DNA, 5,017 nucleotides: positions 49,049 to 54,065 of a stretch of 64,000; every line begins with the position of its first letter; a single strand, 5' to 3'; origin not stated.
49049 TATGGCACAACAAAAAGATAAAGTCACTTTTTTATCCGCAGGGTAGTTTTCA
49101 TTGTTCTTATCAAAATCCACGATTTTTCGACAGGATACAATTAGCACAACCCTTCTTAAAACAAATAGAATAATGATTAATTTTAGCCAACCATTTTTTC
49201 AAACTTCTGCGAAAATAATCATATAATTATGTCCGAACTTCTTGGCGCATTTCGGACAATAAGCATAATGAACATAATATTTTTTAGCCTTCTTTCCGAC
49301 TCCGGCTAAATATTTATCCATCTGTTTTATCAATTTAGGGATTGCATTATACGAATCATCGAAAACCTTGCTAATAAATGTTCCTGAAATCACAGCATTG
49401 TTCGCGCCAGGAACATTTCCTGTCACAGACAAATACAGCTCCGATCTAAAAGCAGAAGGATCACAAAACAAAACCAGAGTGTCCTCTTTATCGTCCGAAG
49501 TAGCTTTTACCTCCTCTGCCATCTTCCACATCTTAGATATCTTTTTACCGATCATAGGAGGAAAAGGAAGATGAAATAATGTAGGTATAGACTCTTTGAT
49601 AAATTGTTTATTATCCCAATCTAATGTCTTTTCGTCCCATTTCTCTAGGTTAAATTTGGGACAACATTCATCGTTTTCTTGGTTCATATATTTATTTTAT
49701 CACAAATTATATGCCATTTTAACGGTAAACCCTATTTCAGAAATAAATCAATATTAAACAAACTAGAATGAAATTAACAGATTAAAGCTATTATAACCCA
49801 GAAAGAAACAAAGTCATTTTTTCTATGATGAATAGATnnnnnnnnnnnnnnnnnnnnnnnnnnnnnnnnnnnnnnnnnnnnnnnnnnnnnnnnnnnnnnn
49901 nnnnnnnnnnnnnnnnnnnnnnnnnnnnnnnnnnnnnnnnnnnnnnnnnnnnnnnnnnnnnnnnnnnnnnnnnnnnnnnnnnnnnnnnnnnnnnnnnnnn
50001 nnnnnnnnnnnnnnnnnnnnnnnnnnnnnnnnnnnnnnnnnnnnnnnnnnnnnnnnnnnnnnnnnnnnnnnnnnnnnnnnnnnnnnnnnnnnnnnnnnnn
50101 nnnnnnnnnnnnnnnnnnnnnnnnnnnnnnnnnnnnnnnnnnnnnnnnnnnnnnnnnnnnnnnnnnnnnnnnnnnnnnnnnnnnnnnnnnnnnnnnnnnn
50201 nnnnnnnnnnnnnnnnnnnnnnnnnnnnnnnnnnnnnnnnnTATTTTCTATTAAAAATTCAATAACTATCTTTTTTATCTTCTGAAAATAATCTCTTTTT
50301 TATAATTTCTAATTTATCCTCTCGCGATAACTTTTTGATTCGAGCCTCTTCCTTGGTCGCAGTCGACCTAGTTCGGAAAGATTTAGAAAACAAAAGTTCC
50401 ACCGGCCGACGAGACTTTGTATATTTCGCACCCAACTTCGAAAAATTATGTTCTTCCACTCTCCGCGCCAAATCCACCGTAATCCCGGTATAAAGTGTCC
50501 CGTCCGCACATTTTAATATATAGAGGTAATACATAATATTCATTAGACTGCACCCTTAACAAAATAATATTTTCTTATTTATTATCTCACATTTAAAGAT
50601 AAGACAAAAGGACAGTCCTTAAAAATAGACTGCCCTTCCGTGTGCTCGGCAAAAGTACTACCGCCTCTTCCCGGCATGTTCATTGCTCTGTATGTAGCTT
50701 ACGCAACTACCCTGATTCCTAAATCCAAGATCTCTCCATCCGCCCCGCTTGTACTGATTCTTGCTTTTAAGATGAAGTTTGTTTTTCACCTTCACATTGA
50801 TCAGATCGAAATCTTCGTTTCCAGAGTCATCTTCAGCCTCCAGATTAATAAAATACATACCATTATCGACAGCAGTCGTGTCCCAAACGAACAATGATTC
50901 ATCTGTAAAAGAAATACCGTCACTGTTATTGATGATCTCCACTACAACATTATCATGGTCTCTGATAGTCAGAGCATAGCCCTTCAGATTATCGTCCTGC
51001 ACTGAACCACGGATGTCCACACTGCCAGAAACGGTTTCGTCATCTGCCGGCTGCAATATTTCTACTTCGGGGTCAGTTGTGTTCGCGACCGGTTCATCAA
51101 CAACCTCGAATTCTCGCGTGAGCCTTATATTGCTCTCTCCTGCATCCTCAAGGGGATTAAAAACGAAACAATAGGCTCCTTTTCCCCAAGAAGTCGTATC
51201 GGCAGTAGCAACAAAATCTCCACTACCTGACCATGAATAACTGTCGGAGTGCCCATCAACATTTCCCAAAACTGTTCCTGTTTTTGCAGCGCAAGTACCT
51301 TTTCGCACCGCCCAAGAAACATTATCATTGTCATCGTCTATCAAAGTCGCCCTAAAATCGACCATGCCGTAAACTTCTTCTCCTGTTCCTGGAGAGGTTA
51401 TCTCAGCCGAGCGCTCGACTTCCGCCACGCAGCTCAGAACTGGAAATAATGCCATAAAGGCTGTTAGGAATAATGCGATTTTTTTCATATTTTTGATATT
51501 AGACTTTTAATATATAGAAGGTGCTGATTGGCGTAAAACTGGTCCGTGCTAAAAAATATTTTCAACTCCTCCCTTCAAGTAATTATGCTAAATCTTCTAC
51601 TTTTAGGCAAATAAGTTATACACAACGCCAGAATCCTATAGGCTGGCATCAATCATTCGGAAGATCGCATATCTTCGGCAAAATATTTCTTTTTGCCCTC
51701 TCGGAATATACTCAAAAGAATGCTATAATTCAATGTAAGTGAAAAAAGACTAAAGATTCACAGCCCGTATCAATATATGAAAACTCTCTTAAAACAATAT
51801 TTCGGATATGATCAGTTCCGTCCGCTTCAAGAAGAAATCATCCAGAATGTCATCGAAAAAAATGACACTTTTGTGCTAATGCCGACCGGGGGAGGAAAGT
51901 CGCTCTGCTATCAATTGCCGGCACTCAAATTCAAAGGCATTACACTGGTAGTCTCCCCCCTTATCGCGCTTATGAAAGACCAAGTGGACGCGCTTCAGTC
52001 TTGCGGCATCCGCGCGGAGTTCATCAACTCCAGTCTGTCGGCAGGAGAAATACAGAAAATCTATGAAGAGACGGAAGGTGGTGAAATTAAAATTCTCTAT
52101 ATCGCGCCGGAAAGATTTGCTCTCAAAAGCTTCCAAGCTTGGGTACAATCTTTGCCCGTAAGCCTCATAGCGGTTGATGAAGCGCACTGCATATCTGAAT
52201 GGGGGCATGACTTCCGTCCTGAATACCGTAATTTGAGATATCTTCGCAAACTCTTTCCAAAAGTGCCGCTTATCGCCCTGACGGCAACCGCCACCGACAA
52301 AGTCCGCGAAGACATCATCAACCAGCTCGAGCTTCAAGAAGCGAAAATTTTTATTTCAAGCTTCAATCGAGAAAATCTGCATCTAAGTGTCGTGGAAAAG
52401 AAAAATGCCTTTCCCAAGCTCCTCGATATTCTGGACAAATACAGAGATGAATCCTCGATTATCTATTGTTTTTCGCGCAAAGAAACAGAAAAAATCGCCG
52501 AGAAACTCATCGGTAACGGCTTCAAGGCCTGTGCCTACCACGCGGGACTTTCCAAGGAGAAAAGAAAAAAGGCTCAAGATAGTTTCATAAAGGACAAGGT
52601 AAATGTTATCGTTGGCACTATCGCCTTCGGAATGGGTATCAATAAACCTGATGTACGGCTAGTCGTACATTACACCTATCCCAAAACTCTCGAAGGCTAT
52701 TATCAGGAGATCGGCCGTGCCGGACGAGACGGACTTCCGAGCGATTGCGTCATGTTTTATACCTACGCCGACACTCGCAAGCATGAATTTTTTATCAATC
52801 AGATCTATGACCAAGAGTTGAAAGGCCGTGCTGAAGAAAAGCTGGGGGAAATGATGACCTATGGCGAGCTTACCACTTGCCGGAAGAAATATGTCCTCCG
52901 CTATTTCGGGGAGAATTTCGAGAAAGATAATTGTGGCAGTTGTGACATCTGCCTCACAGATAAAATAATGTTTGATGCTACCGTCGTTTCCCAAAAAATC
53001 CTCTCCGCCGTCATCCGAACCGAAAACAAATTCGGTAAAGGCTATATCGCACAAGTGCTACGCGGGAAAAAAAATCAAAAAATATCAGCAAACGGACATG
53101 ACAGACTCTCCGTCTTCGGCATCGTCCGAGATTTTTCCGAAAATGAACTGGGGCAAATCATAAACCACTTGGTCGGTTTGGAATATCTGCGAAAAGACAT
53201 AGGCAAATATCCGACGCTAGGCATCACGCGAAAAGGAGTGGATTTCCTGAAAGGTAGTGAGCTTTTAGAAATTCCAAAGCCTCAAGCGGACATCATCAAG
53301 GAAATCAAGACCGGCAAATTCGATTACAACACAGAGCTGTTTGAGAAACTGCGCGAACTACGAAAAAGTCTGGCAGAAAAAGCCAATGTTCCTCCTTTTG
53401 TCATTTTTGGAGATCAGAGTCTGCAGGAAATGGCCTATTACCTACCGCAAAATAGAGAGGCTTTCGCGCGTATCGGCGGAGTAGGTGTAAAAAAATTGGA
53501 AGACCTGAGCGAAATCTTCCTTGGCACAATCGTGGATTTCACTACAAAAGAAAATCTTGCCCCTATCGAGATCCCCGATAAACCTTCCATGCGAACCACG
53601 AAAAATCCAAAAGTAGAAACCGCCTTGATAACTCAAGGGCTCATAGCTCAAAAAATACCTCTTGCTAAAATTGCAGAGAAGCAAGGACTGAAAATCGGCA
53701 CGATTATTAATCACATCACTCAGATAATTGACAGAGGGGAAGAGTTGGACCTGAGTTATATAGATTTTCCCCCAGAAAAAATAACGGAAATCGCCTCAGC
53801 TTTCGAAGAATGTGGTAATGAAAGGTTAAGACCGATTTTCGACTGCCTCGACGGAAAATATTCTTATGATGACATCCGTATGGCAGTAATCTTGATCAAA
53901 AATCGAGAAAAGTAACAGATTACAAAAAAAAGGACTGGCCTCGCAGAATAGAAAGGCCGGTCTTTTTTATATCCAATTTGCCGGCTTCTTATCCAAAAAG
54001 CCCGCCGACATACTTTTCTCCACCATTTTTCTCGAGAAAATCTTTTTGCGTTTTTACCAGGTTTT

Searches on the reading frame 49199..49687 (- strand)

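Call 38: search_protein_families(library=pfam, proteins=[window:49199-49687:-], max_evalue=0.001)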
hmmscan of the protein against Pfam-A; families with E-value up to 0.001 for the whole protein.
window:49199-49687:- (162 aa): 1 family
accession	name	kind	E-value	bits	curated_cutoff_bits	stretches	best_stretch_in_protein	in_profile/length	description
PF20603.3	Bact_hydrolase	-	2.6e-46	157.9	27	1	2-162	4-160/160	Bacterial hydrolase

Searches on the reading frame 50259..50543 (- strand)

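Call 38: search_protein_families(library=pfam, proteins=[window:50259-50543:-], max_evalue=0.001)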
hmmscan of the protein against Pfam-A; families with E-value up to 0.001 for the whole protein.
window:50259-50543:- (94 aa): 1 family
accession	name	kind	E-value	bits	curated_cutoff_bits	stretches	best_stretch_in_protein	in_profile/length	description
PF01541.30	GIY-YIG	-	2.5e-16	60.2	22.6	1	4-75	1-74/78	GIY-YIG catalytic domain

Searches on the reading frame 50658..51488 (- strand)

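Call 38: search_protein_families(library=pfam, proteins=[window:50658-51488:-], max_evalue=0.001)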
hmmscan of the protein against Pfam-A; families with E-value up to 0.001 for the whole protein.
window:50658-51488:- (276 aa): 1 family
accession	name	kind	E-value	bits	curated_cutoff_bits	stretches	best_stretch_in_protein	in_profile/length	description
PF17957.7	Big_7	-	3.2e-06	28.1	24.1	1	140-212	1-66/70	Bacterial Ig domain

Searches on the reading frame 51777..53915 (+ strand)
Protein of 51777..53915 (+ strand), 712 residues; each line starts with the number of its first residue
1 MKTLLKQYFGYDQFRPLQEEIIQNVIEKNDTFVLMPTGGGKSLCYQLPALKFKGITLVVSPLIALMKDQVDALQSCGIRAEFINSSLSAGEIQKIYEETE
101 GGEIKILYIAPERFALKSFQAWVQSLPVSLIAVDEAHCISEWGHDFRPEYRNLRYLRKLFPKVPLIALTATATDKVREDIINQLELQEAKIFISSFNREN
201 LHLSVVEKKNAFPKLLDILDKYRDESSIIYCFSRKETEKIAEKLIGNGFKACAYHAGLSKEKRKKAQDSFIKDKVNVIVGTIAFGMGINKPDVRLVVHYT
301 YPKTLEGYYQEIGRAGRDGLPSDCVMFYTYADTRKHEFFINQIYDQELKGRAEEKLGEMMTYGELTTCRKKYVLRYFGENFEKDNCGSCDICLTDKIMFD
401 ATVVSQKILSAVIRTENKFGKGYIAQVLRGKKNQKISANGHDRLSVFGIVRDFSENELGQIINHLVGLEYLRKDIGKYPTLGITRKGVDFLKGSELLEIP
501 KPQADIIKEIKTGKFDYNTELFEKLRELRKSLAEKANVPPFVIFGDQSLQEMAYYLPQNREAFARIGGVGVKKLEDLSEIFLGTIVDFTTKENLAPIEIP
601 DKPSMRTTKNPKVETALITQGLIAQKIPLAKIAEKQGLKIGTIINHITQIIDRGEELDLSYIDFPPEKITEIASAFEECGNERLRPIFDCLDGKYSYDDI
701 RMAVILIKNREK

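Call 20: find_related_loci(query=window:51777-53915:+, collection=genome_contigs, flank=10000)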
Query window:51777-53915:+ (712 aa) in genome_contigs; peptide patterns used: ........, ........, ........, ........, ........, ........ (x = any residue, [..] = any of these).
169 stretches matched a pattern; 109 encode a relative of the query (tblastn E <= 1e-3); the best 80 are kept; 80 distinct loci.
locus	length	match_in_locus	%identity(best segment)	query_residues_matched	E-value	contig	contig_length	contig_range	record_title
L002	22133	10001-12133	85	1-711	0e+0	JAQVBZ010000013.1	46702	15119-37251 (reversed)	MAG: Candidatus Paceibacterota bacterium isolate STD2_77 NODE_2607_length_46702_cov_5.685582_Sandtown_D2, whole genome s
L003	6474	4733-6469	85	1-579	0e+0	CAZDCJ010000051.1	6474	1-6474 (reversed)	MAG TPA_asm: uncultured Candidatus Saccharibacteria bacterium isolate SRP294416_co1_57 genome assembly, contig: NODE_283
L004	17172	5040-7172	64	1-707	0e+0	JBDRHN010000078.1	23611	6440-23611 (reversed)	MAG: bacterium isolate MEGAHIT-group-1.518 k141_442146, whole genome shotgun sequence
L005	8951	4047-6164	65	3-703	0e+0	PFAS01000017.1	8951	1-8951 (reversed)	MAG: Candidatus Falkowbacteria bacterium CG10_big_fil_rev_8_21_14_0_10_43_11 CG10_8_21_14_0.10_scaffold_8734_c, whole ge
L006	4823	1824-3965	62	1-709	0e+0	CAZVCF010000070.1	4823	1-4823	MAG TPA_asm: uncultured Gammaproteobacteria bacterium isolate binchicken_co38_723 genome assembly, contig: NODE_36889_le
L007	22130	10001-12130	64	5-708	0e+0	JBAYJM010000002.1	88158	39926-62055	MAG: Candidatus Buchananbacteria bacterium isolate SO_2016_GW1_56 scaffold00600_OW334_2016, whole genome shotgun sequenc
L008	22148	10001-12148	63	1-709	0e+0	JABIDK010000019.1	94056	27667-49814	MAG: Candidatus Falkowbacteria bacterium isolate SI048_bin72 k141_781038, whole genome shotgun sequence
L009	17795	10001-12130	63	5-708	0e+0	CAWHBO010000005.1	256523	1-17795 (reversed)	MAG: Candidatus Parcubacteria bacterium isolate MFD00905.bin.2.44 genome assembly, contig: contig_61758, whole genome sh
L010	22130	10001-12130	65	5-708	0e+0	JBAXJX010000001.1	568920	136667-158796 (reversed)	MAG: Candidatus Falkowbacteria bacterium isolate ELA386 MAG386_1, whole genome shotgun sequence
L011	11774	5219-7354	62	1-707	0e+0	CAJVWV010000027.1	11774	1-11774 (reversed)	TPA_asm: uncultured bacterium isolate DRR093004_bin.4_MetaBAT_v2.12.1_MAG genome assembly, contig: NODE_3049_length_1177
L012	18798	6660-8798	62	1-708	0e+0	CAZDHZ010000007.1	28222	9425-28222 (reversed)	MAG TPA_asm: uncultured Gammaproteobacteria bacterium isolate binchicken_co256_37 genome assembly, contig: NODE_2816_len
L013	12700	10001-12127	61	5-707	0e+0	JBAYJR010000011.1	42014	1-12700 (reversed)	MAG: Candidatus Buchananbacteria bacterium isolate SO_2016_GW1_60 scaffold01733_OW334_2016, whole genome shotgun sequenc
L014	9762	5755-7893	58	1-708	0e+0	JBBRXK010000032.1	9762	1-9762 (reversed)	MAG: Patescibacteria group bacterium isolate La4_metabat2.191 La4_metabat2.191_K_2807623_L_9762_cov_8.0000, whole genome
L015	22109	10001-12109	60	1-708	0e+0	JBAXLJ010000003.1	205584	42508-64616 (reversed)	MAG: Candidatus Falkowbacteria bacterium isolate ELA424 MAG424_3, whole genome shotgun sequence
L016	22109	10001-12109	59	1-708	0e+0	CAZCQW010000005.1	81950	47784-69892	MAG TPA_asm: uncultured Gammaproteobacteria bacterium isolate SRP285395_co1_539 genome assembly, contig: NODE_310_length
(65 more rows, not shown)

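Call 38: search_protein_families(library=pfam, proteins=[L002:13706-14206:-, L002:15623-16240:-, L002:17985-18689:-], max_evalue=0.001)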
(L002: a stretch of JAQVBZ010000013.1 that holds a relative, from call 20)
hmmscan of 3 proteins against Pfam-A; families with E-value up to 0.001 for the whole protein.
L002:13706-14206:- (166 aa): 1 family
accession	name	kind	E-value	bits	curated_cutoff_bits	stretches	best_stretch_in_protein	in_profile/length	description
PF01230.28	HIT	-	1.6e-10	41.9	21.5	1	41-134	6-97/98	HIT domain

L002:15623-16240:- (205 aa): 0 families

L002:17985-18689:- (234 aa): 1 family
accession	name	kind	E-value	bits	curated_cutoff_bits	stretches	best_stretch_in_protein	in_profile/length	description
PF24827.1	AstE_AspA_cat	-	3.8e-16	59.6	25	1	3-107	3-123/192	Succinylglutamate desuccinylase/Aspartoacylase catalytic domain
